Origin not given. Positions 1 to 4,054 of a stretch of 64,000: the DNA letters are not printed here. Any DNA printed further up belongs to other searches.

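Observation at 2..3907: STAND NTPase with a C-terminal PD-(D/E)xK-like module: possible single-gene defence or sensor protein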

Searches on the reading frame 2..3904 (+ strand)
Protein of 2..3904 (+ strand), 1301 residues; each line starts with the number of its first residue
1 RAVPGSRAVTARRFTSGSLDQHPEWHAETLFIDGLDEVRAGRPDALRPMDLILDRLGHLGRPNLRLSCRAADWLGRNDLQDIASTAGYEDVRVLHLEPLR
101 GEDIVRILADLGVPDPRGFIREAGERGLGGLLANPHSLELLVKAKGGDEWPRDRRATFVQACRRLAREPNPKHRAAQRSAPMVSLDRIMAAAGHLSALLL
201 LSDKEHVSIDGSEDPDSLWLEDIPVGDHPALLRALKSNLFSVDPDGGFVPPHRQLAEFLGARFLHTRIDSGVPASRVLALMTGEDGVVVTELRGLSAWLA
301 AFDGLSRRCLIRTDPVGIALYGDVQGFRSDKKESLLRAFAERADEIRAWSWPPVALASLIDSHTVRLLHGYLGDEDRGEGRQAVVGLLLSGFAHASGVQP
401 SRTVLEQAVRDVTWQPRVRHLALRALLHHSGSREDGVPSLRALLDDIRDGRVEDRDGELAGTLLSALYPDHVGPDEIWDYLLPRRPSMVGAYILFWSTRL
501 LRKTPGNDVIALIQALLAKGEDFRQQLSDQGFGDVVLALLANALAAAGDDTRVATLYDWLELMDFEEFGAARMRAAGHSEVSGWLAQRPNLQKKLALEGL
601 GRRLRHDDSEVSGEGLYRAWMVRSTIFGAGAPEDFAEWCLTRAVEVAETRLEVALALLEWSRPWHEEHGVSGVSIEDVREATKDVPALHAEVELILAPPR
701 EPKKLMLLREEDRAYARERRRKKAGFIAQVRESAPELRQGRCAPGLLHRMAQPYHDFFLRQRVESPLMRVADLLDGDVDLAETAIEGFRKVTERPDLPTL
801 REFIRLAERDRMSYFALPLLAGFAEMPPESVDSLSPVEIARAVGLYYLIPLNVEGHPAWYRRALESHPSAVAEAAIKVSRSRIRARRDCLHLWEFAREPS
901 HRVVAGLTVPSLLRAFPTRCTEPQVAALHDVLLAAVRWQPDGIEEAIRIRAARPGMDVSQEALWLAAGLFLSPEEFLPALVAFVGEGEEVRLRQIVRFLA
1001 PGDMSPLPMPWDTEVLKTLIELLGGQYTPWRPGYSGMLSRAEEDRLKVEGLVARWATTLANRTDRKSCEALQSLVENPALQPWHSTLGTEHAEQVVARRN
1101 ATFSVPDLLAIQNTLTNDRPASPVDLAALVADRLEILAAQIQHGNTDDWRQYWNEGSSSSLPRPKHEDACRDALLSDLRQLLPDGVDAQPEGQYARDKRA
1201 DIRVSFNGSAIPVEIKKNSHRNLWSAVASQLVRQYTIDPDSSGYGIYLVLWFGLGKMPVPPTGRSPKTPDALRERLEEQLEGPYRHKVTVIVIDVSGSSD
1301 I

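Call 3: search_protein_families(library=pfam, proteins=[window:2-3904:+], max_evalue=1)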
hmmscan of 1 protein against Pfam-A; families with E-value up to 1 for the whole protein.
window:2-3904:+ (1301 aa): 0 families

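Call 4: search_protein_families(library=padloc, proteins=[window:2-3904:+], max_evalue=1)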
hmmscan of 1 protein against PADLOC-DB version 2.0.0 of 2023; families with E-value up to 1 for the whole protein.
window:2-3904:+ (1301 aa): 0 families

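Call 5: search_protein_families(library=ncbifam, proteins=[window:2-3904:+], max_evalue=1)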
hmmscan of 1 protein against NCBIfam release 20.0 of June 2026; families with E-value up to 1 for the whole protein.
window:2-3904:+ (1301 aa): 2 families
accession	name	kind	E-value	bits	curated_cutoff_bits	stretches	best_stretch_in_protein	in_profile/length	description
NF058535.1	antiphage_EruA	equivalog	7.6e-238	793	1000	1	5-1296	49-1318/1318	NACHT domain-containing antiphage protein EruA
NF058534.1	antiphage_HyoA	equivalog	5.9e-42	143.5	1200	3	89-738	199-848/1430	NACHT domain-containing antiphage protein HyoA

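Call 9: find_homologous_proteins(query=window:2-3904:+, max_evalue=0.00001)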
Query window:2-3904:+ (1301 aa): 2654 proteins with E <= 0.00001 among 8000 candidates; the best 120 are listed.
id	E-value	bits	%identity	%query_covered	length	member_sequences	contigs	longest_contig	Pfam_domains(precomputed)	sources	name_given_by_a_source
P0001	0.0e+0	2945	100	100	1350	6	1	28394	PF28130.1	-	-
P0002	0.0e+0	2600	89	100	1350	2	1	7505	PF28130.1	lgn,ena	-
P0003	0.0e+0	2428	84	100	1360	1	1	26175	PF28130.1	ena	-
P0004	0.0e+0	2401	83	100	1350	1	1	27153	PF28130.1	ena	-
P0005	0.0e+0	2323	81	100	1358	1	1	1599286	PF28130.1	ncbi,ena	-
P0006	0.0e+0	2242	78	100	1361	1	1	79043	PF28130.1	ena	-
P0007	0.0e+0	2231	78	100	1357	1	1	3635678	PF28130.1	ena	-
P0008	0.0e+0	2192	77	100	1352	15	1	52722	PF28130.1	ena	-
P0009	0.0e+0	2129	74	100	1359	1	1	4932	PF28130.1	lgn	-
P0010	0.0e+0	2114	73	100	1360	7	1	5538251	-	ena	-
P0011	0.0e+0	2089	73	100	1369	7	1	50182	PF28130.1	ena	-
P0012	0.0e+0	2085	91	78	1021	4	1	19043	PF28130.1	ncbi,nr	ncbi:MAG: hypothetical protein F4151_05110 [Gammaproteobacteria bacterium]|nr:hypothetical protein [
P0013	0.0e+0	2046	72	100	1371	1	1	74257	-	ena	-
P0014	0.0e+0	2046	73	99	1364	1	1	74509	PF28130.1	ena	-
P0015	0.0e+0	2006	70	100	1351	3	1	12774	PF28130.1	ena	-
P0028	0.0e+0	1661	61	100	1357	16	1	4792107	PF28130.1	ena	-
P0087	0.0e+0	1460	54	99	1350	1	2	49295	PF28130.1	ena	-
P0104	0.0e+0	1247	50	99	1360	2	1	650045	PF28130.1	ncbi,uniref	ncbi:NACHT domain-containing protein [Candidatus Palauibacter sp.]|uniref:NACHT domain-containing pr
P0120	2.9e-265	902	40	99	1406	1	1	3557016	PF28130.1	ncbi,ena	-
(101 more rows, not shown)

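Call 11: search_protein_families(library=pfam, proteins=[P0001, P0120], max_evalue=10)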
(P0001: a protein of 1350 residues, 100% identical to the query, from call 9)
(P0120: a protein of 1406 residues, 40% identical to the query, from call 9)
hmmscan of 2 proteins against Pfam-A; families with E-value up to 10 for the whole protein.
P0001 (1350 aa): 0 families

P0120 (1406 aa): 3 families
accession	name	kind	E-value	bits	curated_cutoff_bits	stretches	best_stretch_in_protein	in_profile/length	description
PF05729.18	NACHT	-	0.063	13.5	26.7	0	77-157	81-159/167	NACHT domain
PF13646.12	HEAT_2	-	0.098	13.4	27.7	1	388-449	25-85/88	HEAT repeats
PF11740.13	KfrA_N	-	0.51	11.5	26.1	0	733-814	31-103/113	Plasmid replication region DNA-binding N-term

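Call 12: search_protein_families(library=ncbifam, proteins=[P0001, P0120, P0104, P0028], max_evalue=0.001)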
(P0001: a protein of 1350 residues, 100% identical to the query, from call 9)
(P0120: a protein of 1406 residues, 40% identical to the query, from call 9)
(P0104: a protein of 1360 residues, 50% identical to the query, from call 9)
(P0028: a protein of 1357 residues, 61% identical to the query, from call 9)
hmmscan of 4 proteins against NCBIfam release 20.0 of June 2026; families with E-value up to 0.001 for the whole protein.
P0001 (1350 aa): 2 families
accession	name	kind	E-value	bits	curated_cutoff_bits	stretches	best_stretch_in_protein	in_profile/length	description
NF058535.1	antiphage_EruA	equivalog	6.6e-250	832.9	1000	1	7-1345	1-1318/1318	NACHT domain-containing antiphage protein EruA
NF058534.1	antiphage_HyoA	equivalog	2.7e-42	144.6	1200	2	138-787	199-848/1430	NACHT domain-containing antiphage protein HyoA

P0120 (1406 aa): 2 families
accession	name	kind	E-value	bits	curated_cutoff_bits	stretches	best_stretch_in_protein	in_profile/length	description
NF058535.1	antiphage_EruA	equivalog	2e-232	775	1000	1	18-1399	11-1318/1318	NACHT domain-containing antiphage protein EruA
NF058534.1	antiphage_HyoA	equivalog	2.6e-31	108.2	1200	2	945-1399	974-1428/1430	NACHT domain-containing antiphage protein HyoA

P0104 (1360 aa): 2 families
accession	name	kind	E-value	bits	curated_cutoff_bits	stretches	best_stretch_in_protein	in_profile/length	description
NF058535.1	antiphage_EruA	equivalog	2.9e-257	857.3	1000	1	7-1348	1-1318/1318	NACHT domain-containing antiphage protein EruA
NF058534.1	antiphage_HyoA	equivalog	1.8e-39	135.2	1200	2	138-788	198-849/1430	NACHT domain-containing antiphage protein HyoA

P0028 (1357 aa): 2 families
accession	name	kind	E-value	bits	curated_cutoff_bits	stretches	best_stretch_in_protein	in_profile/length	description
NF058535.1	antiphage_EruA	equivalog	1.2e-246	822.1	1000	1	7-1352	1-1318/1318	NACHT domain-containing antiphage protein EruA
NF058534.1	antiphage_HyoA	equivalog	2.2e-35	121.7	1200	1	138-1352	199-1428/1430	NACHT domain-containing antiphage protein HyoA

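Call 14: find_encoding_contigs(protein=P0001, flank=10000, max_places=4)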
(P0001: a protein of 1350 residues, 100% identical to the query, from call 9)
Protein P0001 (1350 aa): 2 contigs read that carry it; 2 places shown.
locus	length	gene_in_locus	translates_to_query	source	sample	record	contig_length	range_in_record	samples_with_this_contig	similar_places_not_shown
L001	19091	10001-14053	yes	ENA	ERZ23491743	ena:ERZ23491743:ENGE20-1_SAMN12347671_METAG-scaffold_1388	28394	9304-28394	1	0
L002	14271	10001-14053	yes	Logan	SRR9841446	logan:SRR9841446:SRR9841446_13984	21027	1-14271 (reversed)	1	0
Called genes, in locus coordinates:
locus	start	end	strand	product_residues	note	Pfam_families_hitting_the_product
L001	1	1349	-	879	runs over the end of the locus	PF10593:Z1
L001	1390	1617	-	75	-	-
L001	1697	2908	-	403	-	PF09019:EcoRII-C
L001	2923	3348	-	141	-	PF03852:Vsr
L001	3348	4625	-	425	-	PF01381:HTH_3, PF13560:HTH_31, PF00145:DNA_methylase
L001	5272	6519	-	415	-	-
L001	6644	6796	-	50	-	-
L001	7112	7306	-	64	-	-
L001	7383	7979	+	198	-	-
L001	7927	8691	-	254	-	PF08241:Methyltransf_11, PF13649:Methyltransf_25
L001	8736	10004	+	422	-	PF13191:AAA_16 (faint), PF13173:AAA_14, PF13635:DUF4143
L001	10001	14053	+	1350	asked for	PF28130:DUF8371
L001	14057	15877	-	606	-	PF01979:Amidohydro_1, PF07969:Amidohydro_3, PF08547:CIA30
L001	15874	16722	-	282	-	PF12679:ABC2_membrane_2 (weak), PF01061:ABC2_membrane, PF12698:ABC2_membrane_3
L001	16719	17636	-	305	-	PF00005:ABC_tran, PF13304:AAA_21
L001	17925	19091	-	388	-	?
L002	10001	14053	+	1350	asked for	PF28130:DUF8371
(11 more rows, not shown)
